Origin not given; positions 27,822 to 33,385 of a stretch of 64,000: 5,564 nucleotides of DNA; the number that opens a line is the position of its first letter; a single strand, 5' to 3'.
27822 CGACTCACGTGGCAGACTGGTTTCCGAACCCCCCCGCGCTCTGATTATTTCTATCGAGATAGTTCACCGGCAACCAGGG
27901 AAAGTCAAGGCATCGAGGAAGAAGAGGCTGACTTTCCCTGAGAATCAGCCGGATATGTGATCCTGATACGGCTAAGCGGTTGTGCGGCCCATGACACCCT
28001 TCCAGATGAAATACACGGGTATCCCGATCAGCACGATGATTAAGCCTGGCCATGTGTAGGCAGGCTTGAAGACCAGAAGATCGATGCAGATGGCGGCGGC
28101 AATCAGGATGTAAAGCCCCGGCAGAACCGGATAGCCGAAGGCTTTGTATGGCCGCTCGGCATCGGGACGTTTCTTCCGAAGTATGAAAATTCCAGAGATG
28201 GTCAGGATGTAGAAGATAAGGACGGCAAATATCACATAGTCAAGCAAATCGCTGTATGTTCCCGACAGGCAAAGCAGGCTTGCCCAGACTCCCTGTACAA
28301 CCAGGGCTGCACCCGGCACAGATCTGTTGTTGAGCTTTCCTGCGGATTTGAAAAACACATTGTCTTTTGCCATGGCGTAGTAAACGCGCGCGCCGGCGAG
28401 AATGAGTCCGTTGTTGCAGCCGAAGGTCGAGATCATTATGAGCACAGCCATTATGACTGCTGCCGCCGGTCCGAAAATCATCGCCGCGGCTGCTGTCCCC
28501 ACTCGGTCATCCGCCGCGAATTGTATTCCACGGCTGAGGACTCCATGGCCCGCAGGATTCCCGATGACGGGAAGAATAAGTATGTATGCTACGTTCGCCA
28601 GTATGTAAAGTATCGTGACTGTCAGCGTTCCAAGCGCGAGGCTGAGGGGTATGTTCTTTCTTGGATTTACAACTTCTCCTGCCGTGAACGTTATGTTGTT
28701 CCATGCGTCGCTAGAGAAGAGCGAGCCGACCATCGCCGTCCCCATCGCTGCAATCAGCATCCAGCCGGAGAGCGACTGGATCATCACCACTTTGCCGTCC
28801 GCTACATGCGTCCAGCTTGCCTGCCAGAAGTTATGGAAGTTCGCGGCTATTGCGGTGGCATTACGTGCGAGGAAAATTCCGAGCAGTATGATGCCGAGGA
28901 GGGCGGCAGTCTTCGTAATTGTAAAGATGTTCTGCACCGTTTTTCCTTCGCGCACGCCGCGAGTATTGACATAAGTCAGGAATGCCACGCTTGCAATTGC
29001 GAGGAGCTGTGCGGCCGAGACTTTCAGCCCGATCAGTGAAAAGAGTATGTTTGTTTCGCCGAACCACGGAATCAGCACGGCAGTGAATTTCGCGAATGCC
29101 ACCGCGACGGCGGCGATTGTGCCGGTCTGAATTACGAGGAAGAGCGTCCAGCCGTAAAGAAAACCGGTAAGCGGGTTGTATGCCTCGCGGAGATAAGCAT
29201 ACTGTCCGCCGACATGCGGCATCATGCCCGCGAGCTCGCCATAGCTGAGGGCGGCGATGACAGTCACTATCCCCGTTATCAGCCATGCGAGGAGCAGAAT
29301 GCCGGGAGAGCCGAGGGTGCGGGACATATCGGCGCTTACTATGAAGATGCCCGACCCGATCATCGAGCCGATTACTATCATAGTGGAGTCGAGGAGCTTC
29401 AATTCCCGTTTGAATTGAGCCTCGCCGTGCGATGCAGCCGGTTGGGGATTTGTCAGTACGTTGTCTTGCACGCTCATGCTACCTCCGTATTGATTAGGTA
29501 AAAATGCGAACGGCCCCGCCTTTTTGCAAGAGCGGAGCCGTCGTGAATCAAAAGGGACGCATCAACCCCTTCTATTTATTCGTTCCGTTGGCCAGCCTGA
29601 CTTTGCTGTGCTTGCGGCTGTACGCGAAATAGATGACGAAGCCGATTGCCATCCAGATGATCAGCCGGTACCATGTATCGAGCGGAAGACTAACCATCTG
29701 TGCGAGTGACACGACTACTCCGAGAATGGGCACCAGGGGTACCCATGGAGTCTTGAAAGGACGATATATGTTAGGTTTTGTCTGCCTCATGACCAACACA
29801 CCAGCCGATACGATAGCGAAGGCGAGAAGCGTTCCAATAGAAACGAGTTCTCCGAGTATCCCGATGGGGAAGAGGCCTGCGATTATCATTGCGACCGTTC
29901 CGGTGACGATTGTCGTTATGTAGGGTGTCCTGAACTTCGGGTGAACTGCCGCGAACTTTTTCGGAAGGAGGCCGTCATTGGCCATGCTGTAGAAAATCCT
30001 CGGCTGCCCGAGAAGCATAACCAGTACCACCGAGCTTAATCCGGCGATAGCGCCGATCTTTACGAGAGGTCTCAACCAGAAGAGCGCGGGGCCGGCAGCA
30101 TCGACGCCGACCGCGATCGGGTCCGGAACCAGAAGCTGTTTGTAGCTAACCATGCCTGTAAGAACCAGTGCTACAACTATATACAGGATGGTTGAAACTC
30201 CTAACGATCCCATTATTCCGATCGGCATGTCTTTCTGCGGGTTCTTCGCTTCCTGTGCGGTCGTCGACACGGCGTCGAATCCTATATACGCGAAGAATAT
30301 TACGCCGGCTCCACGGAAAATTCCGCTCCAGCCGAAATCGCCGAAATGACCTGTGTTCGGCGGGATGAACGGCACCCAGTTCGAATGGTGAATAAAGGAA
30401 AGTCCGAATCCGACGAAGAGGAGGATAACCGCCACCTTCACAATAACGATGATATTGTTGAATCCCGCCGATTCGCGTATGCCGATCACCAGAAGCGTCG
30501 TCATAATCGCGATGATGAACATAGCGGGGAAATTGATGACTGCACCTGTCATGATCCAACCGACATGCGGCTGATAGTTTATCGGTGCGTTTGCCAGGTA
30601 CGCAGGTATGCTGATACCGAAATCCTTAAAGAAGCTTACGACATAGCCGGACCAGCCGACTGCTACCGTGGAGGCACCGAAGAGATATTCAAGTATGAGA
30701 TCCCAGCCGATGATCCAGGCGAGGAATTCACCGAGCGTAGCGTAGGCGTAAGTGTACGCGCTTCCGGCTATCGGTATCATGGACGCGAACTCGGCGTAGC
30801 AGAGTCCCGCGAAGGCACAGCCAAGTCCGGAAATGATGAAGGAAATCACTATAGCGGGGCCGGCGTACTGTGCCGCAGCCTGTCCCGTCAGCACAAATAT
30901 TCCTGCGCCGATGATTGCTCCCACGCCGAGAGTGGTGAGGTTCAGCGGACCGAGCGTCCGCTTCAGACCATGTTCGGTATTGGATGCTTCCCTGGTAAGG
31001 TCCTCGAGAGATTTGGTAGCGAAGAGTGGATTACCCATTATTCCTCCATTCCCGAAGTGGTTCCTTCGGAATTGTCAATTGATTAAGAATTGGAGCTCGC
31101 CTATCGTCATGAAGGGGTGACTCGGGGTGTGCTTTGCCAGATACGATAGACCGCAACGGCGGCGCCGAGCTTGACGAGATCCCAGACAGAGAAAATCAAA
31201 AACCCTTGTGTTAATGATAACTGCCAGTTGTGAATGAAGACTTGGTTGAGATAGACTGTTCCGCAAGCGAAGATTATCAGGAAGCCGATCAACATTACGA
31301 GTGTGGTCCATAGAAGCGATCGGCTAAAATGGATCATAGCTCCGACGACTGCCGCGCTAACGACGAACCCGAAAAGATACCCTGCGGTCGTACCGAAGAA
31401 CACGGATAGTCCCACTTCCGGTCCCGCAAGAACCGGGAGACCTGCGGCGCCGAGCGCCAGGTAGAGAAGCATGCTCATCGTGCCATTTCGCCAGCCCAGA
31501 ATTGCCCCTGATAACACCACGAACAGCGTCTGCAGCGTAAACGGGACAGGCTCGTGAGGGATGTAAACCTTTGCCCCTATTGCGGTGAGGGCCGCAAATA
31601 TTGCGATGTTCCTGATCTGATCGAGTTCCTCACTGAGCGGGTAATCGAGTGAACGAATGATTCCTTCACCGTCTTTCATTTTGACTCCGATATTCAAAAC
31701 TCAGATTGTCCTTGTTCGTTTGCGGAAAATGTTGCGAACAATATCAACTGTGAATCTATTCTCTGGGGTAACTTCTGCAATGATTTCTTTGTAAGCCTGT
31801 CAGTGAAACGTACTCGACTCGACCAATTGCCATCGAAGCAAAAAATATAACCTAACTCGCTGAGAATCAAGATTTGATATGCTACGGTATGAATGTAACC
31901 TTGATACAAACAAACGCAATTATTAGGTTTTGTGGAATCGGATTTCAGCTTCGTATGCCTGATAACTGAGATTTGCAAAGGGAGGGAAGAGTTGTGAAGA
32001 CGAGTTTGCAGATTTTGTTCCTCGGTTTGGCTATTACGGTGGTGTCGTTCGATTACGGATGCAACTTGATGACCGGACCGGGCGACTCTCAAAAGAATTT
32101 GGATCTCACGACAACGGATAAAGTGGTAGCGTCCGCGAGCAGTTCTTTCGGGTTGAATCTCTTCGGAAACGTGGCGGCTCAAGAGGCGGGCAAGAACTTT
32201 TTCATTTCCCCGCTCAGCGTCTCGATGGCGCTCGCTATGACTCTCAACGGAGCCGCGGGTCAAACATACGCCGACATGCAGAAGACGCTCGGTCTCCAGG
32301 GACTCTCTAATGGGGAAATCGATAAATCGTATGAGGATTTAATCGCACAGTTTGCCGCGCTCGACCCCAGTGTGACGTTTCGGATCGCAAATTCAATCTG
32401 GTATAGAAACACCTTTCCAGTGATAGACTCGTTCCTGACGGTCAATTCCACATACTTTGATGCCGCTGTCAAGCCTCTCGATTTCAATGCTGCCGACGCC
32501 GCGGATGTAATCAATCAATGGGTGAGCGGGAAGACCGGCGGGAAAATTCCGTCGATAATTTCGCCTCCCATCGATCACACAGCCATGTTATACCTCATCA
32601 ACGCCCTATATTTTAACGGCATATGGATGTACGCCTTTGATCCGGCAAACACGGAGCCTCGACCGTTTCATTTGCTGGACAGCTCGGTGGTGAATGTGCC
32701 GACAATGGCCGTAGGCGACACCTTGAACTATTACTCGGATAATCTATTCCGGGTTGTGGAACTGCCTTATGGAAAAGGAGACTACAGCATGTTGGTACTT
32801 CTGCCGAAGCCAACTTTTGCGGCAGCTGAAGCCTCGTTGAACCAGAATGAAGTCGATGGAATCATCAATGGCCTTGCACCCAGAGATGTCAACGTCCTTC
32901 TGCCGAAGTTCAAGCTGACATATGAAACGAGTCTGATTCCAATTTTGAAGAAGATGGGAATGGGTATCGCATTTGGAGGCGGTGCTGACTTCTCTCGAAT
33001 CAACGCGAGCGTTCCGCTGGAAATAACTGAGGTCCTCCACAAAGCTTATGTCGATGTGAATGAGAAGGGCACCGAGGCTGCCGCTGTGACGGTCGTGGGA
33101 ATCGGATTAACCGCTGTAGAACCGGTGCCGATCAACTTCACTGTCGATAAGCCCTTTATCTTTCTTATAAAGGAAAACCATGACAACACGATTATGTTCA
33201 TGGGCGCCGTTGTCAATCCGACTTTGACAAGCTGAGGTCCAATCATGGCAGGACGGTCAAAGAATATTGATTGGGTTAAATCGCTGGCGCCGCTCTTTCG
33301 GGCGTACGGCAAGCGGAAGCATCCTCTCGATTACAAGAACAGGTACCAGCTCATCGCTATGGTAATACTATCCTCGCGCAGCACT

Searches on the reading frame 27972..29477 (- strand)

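Call 55: search_protein_families(library=pfam, proteins=[window:27972-29477:-], max_evalue=0.00001)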
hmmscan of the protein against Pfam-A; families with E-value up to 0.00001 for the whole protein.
window:27972-29477:- (501 aa): 2 families
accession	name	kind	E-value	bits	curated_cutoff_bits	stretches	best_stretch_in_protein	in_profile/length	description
PF13520.12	AA_permease_2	-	3.4e-52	178.3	27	1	26-468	1-401/427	Amino acid permease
PF00324.27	AA_permease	-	6e-36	124.6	24.6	1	31-468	2-421/470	Amino acid permease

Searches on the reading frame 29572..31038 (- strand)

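Call 55: search_protein_families(library=pfam, proteins=[window:29572-31038:-], max_evalue=0.00001)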
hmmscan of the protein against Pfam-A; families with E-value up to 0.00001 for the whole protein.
window:29572-31038:- (488 aa): 3 families
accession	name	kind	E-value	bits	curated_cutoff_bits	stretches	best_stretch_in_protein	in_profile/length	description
PF13520.12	AA_permease_2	-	8.4e-53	180.2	27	1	29-468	1-426/427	Amino acid permease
PF00324.27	AA_permease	-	3.3e-36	125.4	24.6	1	36-449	4-418/470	Amino acid permease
PF13906.12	AA_permease_C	-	1.5e-15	57.5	27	1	428-478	1-51/51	C-terminus of AA_permease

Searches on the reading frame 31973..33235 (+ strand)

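Call 55: search_protein_families(library=pfam, proteins=[window:31973-33235:+], max_evalue=0.00001)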
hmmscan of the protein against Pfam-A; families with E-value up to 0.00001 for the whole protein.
window:31973-33235:+ (420 aa): 1 family
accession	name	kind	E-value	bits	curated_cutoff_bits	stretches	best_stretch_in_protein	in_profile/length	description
PF00079.25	Serpin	-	5.2e-110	368.6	27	1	55-416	2-370/370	Serpin (serine protease inhibitor)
